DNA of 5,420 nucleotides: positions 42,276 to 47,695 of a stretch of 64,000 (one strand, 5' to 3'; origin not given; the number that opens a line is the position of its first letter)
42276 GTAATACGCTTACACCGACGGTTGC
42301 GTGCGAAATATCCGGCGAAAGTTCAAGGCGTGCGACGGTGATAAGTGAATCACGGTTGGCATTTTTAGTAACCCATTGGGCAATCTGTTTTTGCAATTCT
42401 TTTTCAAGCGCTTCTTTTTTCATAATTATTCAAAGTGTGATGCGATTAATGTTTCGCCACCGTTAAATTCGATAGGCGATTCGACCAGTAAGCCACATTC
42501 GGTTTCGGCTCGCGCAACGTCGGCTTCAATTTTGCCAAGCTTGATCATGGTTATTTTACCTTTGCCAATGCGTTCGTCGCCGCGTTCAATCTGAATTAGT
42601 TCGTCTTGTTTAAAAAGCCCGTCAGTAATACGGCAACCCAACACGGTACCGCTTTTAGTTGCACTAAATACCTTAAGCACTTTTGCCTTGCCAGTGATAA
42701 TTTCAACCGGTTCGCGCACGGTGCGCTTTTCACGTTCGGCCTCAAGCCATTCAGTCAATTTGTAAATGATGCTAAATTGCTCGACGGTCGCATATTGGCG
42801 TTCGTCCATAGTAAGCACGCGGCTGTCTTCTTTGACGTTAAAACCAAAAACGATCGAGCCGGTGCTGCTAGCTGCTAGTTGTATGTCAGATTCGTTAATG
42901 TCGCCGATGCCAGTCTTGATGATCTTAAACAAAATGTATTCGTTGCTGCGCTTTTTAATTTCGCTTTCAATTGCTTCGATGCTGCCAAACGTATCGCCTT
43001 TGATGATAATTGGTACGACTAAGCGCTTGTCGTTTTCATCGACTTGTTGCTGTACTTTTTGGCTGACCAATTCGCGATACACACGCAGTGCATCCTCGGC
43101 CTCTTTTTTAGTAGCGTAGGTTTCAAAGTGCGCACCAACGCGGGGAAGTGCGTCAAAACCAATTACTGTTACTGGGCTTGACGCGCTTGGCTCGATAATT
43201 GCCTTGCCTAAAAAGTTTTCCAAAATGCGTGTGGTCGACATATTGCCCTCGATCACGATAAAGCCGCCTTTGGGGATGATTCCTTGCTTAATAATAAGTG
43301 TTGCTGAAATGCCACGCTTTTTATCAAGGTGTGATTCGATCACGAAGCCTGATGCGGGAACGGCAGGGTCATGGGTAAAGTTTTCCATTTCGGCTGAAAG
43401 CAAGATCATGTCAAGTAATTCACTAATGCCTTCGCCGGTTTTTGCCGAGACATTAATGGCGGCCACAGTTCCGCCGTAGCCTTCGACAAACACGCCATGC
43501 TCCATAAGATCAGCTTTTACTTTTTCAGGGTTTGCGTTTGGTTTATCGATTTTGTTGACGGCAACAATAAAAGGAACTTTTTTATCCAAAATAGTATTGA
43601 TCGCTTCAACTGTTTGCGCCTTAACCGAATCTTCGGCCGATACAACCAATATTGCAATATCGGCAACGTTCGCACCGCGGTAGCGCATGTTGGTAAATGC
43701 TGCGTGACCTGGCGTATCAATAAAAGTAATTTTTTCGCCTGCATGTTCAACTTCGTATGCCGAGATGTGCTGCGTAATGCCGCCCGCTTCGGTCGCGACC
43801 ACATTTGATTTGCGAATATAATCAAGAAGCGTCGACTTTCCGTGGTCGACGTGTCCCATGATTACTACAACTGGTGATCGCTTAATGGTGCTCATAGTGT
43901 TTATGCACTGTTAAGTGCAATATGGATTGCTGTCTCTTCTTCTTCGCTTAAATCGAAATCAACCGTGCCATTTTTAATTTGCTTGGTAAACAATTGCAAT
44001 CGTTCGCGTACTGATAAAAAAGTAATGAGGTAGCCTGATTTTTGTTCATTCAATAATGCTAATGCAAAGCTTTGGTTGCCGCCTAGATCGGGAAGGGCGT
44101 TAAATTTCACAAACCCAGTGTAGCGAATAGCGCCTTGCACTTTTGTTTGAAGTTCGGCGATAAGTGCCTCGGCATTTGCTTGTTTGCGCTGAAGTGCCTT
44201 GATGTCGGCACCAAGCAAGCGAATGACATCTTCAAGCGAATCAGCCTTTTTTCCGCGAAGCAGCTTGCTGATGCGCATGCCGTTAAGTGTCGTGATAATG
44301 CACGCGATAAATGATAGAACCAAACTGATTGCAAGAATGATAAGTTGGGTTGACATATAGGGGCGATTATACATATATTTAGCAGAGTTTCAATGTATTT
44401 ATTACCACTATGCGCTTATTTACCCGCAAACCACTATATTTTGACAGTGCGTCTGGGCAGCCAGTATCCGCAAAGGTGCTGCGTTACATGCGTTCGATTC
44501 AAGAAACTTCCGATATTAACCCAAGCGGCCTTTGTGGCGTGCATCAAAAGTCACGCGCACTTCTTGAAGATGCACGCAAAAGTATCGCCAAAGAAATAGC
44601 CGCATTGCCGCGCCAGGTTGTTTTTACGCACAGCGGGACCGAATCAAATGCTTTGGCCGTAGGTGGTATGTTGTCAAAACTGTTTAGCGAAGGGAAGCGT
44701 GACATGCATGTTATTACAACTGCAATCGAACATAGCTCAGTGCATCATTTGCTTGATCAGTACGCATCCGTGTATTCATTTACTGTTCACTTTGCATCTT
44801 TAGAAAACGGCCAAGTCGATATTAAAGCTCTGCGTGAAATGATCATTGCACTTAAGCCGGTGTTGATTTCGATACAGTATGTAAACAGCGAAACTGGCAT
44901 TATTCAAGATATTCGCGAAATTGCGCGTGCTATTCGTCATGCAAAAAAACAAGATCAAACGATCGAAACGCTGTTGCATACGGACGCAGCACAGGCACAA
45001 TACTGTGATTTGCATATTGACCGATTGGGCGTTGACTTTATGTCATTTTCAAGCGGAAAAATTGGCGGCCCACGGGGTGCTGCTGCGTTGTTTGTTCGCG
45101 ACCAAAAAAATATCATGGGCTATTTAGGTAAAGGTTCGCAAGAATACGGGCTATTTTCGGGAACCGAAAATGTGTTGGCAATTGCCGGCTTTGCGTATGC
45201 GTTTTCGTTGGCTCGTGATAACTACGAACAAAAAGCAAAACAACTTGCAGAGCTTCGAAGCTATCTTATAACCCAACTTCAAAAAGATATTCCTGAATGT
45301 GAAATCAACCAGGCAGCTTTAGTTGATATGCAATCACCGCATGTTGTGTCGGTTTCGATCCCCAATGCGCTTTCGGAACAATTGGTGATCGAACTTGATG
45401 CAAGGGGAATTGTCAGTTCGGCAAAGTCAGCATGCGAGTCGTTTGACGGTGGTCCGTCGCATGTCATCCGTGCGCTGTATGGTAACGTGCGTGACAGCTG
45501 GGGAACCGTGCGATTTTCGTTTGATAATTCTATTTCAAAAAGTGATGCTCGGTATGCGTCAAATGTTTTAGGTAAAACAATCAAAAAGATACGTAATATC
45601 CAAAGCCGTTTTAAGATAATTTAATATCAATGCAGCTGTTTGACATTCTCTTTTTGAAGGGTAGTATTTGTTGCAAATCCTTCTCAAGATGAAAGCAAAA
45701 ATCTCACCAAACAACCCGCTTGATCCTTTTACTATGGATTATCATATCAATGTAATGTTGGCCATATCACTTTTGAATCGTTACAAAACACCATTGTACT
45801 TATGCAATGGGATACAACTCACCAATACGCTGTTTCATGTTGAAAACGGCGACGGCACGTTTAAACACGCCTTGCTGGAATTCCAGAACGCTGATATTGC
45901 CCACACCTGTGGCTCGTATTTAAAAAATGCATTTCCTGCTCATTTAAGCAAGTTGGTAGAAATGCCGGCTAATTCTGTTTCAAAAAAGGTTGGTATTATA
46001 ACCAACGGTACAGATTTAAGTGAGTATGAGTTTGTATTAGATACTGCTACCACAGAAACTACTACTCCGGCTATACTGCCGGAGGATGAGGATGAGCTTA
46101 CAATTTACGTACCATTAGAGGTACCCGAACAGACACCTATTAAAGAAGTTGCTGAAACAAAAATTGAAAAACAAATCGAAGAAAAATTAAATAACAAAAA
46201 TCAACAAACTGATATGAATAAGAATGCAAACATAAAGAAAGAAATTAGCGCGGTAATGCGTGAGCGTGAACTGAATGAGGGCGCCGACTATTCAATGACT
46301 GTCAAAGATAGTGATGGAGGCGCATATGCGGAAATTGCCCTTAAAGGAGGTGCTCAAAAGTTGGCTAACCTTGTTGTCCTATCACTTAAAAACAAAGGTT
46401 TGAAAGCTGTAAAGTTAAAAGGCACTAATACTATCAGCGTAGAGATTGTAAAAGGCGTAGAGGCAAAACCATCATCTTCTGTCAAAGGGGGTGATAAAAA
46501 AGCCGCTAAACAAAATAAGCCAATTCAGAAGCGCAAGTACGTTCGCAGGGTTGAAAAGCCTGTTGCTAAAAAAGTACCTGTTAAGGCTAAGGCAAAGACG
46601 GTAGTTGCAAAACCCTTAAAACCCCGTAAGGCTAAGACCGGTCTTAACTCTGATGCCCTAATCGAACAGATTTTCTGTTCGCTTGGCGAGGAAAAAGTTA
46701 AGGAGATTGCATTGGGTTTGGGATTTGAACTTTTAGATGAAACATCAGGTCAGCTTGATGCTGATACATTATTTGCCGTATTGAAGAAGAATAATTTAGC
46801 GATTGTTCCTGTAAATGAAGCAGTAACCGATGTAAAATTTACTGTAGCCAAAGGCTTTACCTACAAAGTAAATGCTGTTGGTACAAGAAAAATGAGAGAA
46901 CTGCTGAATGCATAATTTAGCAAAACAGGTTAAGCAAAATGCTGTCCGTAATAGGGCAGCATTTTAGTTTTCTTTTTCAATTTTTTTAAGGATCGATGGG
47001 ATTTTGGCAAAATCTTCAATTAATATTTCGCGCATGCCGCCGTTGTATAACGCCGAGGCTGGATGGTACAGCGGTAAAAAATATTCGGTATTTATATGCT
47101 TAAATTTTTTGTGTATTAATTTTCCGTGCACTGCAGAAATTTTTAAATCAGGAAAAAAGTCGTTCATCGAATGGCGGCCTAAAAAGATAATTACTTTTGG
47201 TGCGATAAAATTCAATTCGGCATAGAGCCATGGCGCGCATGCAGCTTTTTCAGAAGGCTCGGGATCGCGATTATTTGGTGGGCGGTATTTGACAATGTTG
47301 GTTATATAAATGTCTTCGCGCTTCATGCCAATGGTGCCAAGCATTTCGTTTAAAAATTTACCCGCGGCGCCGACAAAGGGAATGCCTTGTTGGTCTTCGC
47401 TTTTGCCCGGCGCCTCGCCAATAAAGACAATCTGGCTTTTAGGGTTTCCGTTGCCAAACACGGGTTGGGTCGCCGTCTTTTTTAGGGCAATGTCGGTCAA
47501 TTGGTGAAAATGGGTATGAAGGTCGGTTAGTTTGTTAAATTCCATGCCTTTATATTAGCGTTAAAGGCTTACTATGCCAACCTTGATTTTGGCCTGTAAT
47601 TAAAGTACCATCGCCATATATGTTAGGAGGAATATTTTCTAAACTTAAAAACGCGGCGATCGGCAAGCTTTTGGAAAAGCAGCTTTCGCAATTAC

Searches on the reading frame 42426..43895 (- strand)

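Call 5: search_protein_families(library=pfam, proteins=[window:42426-43895:-], max_evalue=0.01)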
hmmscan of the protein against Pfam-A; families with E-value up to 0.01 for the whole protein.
window:42426-43895:- (489 aa): 14 families
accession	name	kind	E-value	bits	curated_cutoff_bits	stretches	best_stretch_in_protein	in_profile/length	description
PF00009.33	GTP_EFTU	-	1.6e-39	135.9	26.5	1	6-165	2-183/188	Elongation factor Tu GTP binding domain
PF11987.13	IF-2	-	4.4e-24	85.1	27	1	279-382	13-114/117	Translation-initiation factor 2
PF01926.29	MMR_HSR1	-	7e-14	52.3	21.9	1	10-115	2-113/113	50S ribosome-binding GTPase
PF22042.2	EF-G_D2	-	4.3e-11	43.2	27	1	180-258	1-82/84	Elongation factor G domain 2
PF02421.24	FeoB_N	-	1.7e-07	31.3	27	1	10-163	3-155/156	Ferrous iron transport protein B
PF00350.29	Dynamin_N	-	3.7e-07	30.8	27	0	46-115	93-166/168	Dynamin family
PF00025.27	Arf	-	5.6e-07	29.6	22.3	1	5-164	12-170/174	ADP-ribosylation factor family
PF00071.28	Ras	-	9e-07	29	21.6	1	10-165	2-157/162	Ras family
PF09439.16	SRPRB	-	5.3e-06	26.4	25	1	6-132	2-135/178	Signal recognition particle receptor beta subunit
PF03193.22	RsgA_GTPase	-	0.0001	22.6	30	0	75-163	21-103/174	RsgA GTPase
PF08477.19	Roc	-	0.00032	21.4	27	1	10-117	2-119/119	Ras of Complex, Roc, domain of DAPkinase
PF04548.22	AIG1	-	0.0016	18.3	27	1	10-64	3-59/212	AIG1 family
PF03029.23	ATP_bind_1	-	0.0023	18.2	27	1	32-128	69-176/240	Conserved hypothetical ATP binding protein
PF03144.31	GTP_EFTU_D2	-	0.0068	17.3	30.3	1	416-471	1-58/73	Elongation factor Tu domain 2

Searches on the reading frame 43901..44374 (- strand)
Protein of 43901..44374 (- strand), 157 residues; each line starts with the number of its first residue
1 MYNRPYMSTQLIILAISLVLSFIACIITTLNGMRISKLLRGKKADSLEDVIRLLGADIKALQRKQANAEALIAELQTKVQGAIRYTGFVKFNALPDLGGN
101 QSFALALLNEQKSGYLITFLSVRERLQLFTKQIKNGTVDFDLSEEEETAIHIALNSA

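Call 5: search_protein_families(library=pfam, proteins=[window:43901-44374:-], max_evalue=0.01)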
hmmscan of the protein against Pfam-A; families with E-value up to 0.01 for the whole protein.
window:43901-44374:- (157 aa): 1 family
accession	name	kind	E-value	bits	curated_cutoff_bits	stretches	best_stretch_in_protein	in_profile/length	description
PF14584.11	DUF4446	-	7.7e-31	107.6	27.4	1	12-153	8-149/150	Protein of unknown function (DUF4446)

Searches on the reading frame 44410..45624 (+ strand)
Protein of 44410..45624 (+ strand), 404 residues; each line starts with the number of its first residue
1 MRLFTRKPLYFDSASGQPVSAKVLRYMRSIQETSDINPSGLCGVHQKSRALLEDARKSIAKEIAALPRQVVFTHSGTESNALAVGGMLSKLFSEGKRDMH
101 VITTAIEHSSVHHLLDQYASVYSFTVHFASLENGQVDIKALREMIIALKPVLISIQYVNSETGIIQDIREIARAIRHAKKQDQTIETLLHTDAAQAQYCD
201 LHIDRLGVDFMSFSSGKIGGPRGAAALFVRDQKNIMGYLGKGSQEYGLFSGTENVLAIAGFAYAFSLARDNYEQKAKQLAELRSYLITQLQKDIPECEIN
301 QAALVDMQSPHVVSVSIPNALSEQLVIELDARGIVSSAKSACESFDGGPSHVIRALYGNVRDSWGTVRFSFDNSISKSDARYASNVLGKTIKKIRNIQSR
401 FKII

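Call 5: search_protein_families(library=pfam, proteins=[window:44410-45624:+], max_evalue=0.01)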
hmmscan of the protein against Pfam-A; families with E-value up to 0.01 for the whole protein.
window:44410-45624:+ (404 aa): 2 families
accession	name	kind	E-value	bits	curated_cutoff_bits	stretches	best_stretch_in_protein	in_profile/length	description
PF00266.25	Aminotran_5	-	3.4e-43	148.5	21.5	1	10-379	2-367/371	Aminotransferase class-V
PF01212.27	Beta_elim_lyase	-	0.00038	20.3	27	1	69-284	49-270/288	Beta-eliminating lyase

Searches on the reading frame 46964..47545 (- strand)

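Call 5: search_protein_families(library=pfam, proteins=[window:46964-47545:-], max_evalue=0.01)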
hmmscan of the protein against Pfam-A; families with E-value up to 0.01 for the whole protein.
window:46964-47545:- (193 aa): 1 family
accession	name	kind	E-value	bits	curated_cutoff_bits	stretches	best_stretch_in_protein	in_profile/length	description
PF03167.25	UDG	-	1.3e-35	123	24.3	1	30-170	1-126/141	Uracil DNA glycosylase superfamily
